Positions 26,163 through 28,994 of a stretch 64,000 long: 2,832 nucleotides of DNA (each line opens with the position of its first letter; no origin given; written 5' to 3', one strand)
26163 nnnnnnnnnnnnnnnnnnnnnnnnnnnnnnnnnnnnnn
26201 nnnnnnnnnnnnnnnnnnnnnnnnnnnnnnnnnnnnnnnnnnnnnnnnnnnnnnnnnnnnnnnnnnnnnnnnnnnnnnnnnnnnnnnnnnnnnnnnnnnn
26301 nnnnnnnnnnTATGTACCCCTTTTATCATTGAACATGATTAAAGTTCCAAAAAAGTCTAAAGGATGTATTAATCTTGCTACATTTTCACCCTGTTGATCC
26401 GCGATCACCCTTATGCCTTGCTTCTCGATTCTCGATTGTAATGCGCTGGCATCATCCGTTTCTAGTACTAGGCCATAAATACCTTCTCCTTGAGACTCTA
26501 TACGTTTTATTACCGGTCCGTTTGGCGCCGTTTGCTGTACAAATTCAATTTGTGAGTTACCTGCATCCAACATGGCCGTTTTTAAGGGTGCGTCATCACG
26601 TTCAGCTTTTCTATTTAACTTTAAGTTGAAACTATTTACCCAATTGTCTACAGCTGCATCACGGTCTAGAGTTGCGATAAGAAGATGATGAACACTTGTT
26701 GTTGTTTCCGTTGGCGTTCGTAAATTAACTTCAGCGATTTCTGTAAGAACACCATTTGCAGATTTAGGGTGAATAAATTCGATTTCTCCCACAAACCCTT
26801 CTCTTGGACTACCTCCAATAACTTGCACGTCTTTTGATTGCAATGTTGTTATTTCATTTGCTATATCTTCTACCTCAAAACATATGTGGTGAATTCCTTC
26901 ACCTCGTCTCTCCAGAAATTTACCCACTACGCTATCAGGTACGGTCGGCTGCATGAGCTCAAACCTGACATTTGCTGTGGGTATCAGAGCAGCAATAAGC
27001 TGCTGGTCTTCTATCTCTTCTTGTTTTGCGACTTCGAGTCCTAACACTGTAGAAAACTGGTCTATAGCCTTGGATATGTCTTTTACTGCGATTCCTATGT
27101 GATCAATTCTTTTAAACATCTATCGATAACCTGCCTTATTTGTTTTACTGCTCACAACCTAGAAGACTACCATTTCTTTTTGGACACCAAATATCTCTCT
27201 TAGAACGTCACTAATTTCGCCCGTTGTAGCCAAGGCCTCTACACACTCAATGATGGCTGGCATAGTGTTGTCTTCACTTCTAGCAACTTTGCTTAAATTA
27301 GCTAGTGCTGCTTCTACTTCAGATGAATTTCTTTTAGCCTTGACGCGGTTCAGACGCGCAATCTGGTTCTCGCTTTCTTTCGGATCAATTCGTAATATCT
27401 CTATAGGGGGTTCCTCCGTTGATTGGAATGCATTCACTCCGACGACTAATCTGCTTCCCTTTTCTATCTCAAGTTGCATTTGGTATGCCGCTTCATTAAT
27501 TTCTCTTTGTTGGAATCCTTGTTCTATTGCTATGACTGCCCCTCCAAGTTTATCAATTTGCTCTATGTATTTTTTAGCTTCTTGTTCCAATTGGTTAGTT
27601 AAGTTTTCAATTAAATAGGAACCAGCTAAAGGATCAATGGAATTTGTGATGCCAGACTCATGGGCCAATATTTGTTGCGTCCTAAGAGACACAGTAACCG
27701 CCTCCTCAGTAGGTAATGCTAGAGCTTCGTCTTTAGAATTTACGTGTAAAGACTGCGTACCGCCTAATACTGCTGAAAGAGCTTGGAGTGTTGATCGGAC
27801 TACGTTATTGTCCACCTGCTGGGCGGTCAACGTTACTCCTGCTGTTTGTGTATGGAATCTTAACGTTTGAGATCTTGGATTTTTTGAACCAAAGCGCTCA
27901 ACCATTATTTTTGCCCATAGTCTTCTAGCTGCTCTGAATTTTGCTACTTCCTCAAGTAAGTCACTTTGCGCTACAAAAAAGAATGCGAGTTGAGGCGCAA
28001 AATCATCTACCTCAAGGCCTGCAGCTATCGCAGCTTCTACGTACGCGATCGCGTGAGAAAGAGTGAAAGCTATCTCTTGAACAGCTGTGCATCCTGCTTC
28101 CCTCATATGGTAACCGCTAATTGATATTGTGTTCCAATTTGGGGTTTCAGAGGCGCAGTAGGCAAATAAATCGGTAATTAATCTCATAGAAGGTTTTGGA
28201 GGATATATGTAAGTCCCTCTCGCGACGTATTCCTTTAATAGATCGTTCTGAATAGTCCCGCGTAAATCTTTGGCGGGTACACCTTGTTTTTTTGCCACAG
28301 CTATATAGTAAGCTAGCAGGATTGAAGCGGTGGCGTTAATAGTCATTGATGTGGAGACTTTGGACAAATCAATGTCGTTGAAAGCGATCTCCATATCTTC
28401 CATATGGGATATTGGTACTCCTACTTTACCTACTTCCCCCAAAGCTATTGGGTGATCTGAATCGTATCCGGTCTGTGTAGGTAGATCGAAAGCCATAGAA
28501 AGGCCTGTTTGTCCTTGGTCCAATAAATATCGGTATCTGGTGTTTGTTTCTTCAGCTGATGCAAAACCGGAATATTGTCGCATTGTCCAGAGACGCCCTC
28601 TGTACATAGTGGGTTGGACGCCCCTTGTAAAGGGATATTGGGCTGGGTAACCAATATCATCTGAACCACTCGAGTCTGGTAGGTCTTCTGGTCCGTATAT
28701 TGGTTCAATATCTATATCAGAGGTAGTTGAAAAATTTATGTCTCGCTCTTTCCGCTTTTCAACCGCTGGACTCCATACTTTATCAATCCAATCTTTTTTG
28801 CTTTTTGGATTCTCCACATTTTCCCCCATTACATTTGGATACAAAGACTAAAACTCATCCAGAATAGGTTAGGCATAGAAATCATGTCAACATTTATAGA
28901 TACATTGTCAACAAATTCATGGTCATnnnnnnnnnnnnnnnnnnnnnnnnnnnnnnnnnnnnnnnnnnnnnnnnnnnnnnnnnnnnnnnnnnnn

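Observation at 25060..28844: Split B12-dependent methylmalonyl-CoA mutase bracketing two tandem, double-length (two-VOC-domain) epimerase-like genes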

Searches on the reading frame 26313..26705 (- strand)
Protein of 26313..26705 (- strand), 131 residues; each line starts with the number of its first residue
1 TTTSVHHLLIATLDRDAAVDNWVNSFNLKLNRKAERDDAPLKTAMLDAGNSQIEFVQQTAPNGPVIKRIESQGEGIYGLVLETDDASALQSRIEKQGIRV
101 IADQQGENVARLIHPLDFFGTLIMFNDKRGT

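Call 5: search_protein_families(library=ncbifam, proteins=[window:26313-26705:-], max_evalue=0.1)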
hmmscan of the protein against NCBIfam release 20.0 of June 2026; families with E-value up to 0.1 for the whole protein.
seq(131 aa): 3 families
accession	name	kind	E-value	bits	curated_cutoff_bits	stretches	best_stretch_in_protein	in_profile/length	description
TIGR03081.1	metmalonyl_epim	equivalog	7.3e-14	52.4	114.95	1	5-125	2-127/129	methylmalonyl-CoA epimerase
TIGR01263.1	4HPPD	equivalog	0.0022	17.5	277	1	5-110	3-107/353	4-hydroxyphenylpyruvate dioxygenase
NF050075.1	SMU1112c_YaeR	equivalog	0.025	14.8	140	1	3-100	2-97/125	SMU1112c/YaeR family gloxylase I-like metalloprotein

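Call 24: find_related_loci(query=A3, collection=genome_contigs, flank=6000)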
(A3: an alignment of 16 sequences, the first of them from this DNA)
Query A3 (130 aa) in genome_contigs; peptide patterns used: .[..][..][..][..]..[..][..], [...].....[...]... (x = any residue, [..] = any of these).
598 stretches matched a pattern (row limit reached: there are more); 491 encode a relative of the query (tblastn E <= 1e-3); the best 80 are kept; 79 distinct loci.
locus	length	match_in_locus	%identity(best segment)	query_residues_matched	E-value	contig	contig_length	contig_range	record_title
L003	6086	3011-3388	79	3-128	2e-68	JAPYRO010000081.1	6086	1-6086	MAG: Dehalococcoidia bacterium isolate PW3.metabat2.168 PW3_17533_length_6086_cov_7.018571, whole genome shotgun sequenc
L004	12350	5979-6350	56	4-127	1e-45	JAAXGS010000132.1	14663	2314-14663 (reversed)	MAG: Dehalococcoidia bacterium isolate Plut_88869 filtered_Plut_88869_genomic_contig_145341, whole genome shotgun sequen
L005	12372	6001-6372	55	4-127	1e-45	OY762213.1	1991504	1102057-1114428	MAG: Dehalococcoidia bacterium isolate 03469a5e-dcd7-4577-8116-c1a2ee551a24 genome assembly, chromosome: 1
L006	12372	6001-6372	55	4-127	1e-45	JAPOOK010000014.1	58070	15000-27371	MAG: Chloroflexota bacterium isolate APA_bin_32 c_000000082012, whole genome shotgun sequence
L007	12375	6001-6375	50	4-128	1e-44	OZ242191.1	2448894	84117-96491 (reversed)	MAG: Dehalococcoidia bacterium isolate de6f4d66-2acb-4fd1-9b53-abb1080e863f genome assembly, chromosome: 1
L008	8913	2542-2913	53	4-127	5e-44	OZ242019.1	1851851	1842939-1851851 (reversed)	MAG: Dehalococcoidia bacterium isolate 6a8eb34f-a5cb-4fb7-8aaa-94d649b5f1d6 genome assembly, chromosome: 1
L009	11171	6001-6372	50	4-127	6e-44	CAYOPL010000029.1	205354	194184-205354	MAG TPA_asm: uncultured Dehalococcoidia bacterium isolate SRP338948_co1_117 genome assembly, contig: k141_413401, whole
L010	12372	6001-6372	51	4-127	7e-43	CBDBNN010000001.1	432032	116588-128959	MAG: Dehalococcoidia bacterium isolate 887b4896-a18b-4208-aa50-a2b6d5732f93 genome assembly, contig: contig_1, whole gen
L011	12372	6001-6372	50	4-127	1e-42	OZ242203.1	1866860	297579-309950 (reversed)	MAG: Dehalococcoidia bacterium isolate 46b4cb23-0772-48d0-a046-138772aa9ab4 genome assembly, chromosome: 1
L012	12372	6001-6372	51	4-127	1e-42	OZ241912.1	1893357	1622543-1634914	MAG: Dehalococcoidia bacterium isolate 1b74dff9-3c1d-47af-b536-3faa717bbe64 genome assembly, chromosome: 1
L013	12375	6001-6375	49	3-127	1e-40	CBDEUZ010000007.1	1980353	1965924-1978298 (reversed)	MAG: Dehalococcoidia bacterium isolate 12bb4de0-5d66-41c1-88e6-9363c8e7e517 genome assembly, contig: contig_7, whole gen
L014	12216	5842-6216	52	4-128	1e-44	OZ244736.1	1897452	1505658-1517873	MAG: Dehalococcoidia bacterium isolate 0c2fdd25-49b8-4d48-8c84-d33287bfe51c genome assembly, chromosome: 1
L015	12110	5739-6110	53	4-127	3e-44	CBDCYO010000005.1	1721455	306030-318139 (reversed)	MAG: Dehalococcoidia bacterium isolate 63611516-fa43-4063-b574-94f25a32ee57 genome assembly, contig: chromosome_2, whole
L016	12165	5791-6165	61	4-128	4e-50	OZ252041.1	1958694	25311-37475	MAG: Dehalococcoidia bacterium isolate eae43bd6-ae39-4fde-b148-41d4ed6bbaa2 genome assembly, chromosome: 1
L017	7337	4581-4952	31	4-121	4e-14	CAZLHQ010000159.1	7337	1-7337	MAG TPA_asm: uncultured Hyphomicrobiaceae bacterium isolate SRP173033_co1_27 genome assembly, contig: NODE_26168_length_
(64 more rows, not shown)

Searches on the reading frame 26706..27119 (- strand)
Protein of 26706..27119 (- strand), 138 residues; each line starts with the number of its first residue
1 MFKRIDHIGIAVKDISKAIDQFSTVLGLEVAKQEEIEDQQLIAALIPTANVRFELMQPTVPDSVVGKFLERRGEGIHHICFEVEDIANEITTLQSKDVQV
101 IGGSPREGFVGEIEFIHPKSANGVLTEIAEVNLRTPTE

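Call 5: search_protein_families(library=ncbifam, proteins=[window:26706-27119:-], max_evalue=0.1)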
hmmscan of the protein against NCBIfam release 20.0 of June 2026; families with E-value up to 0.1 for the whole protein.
seq(138 aa): 17 families
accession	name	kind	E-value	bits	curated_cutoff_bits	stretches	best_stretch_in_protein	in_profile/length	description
TIGR03081.1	metmalonyl_epim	equivalog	5e-39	133.8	114.95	1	4-130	1-129/129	methylmalonyl-CoA epimerase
TIGR01263.1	4HPPD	equivalog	2.1e-08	34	277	1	4-102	2-99/353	4-hydroxyphenylpyruvate dioxygenase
NF050075.1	SMU1112c_YaeR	equivalog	2.6e-08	34.2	140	1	3-100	2-97/125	SMU1112c/YaeR family gloxylase I-like metalloprotein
TIGR00068.2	glyox_I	equivalog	7.6e-08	32.4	120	2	6-42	3-39/143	lactoylglutathione lyase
TIGR02295.1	HpaD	equivalog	0.00022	20.5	321.4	1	3-91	138-216/298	3,4-dihydroxyphenylacetate 2,3-dioxygenase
TIGR03211.1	catechol_2_3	equivalog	0.00046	19.6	320.2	1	3-90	144-225/303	catechol 2,3-dioxygenase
NF050074.1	glyox_I_GloA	exception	0.00066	19.8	165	1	6-99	3-92/121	lactoylglutathione lyase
TIGR03645.1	glyox_marine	hypoth_equivalog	0.0014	18.6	262.05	1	5-38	5-40/162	lactoylglutathione lyase family protein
NF008551.0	PRK11478.1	equivalog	0.0075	16.7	148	1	2-99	4-99/129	VOC family protein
NF000085.1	Fos_BSH_Saur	exception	0.013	15.9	260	0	1-34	1-34/139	FosB1/FosB3 family fosfomycin resistance bacillithiol transferase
NF000493.1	Fos_BSH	exception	0.013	15.9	240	0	75-93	3-21/137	FosB/FosD family fosfomycin resistance bacillithiol transferase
NF000125.1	498180014_fosA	hypoth_equivalog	0.014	15.6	250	0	70-122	59-113/129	Fos family putative thiol transferase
NF000495.1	FosK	exception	0.014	15.2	280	0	1-30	1-30/132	fosfomycin resistance glutathione transferase FosK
NF041541.1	fosBx1_fam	exception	0.015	15.7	290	0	74-92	3-21/138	FosBx1 family fosfomycin resistance bacillithiol transferase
NF003152.0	PRK04101.1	equivalog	0.019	15.3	171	0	1-31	1-31/139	metallothiol transferase FosB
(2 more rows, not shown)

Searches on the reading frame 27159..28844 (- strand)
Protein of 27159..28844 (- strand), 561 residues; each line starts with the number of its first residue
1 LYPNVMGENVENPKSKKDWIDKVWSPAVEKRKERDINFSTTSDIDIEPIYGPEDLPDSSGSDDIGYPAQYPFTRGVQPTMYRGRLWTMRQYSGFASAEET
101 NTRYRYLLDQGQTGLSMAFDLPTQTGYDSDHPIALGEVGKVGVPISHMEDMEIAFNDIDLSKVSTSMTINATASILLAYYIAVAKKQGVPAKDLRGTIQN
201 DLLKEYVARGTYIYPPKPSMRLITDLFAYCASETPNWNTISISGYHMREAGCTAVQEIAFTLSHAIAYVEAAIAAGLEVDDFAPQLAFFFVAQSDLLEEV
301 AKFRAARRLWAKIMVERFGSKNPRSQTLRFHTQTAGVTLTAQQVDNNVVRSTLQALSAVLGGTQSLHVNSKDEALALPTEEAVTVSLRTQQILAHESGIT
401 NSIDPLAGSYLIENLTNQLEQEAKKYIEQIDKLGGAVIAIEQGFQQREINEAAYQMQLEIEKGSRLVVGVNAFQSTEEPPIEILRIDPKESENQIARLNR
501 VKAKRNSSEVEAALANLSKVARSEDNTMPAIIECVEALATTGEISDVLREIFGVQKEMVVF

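Call 3: search_protein_families(library=pfam, proteins=[window:27159-28844:-], max_evalue=0.1)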
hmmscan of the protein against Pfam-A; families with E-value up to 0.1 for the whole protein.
window:27159-28844:- (561 aa): 3 families
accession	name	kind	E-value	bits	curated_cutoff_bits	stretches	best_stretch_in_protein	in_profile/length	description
PF01642.28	MM_CoA_mutase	-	8.8e-224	744.2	22.1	1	40-553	2-512/512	Methylmalonyl-CoA mutase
PF06368.17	Met_asp_mut_E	-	0.00043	19.4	26.6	1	260-425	185-344/441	Methylaspartate mutase E chain (MutE)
PF16120.10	DUF4836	-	0.0092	15.4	27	1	376-430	4-57/481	Domain of unknown function (DUF4836)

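Call 4: search_protein_families(library=ncbifam, proteins=[window:27159-28844:-], max_evalue=0.1)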
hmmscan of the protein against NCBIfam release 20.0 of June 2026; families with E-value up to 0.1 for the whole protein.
window:27159-28844:- (561 aa): 4 families
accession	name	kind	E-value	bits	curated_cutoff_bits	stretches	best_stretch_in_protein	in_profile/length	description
TIGR00641.1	acid_CoA_mut_N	subfamily_domain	6e-231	767.3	303.8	1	38-556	1-523/528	methylmalonyl-CoA mutase N-terminal domain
NF006944.0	PRK09426.1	equivalog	8.6e-197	655.4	876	1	27-556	24-552/721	methylmalonyl-CoA mutase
NF045497.1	IsobCoAmut_IcmF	equivalog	6.1e-99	332.2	1500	1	67-553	556-1070/1076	fused isobutyryl-CoA mutase/GTPase IcmF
TIGR00642.1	mmCoA_mut_beta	equivalog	3.4e-57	194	617.25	1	30-516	36-488/620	methylmalonyl-CoA mutase small subunit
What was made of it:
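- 27159..28844 (-): Methylmalonyl-CoA mutase catalytic (large) subunit. The mechanical ORF is 561 aa; the likely true start is the ATG at 28829 (556 aa). PF01642 744 bits and TIGR00641 767 bits (calls 3, 4).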
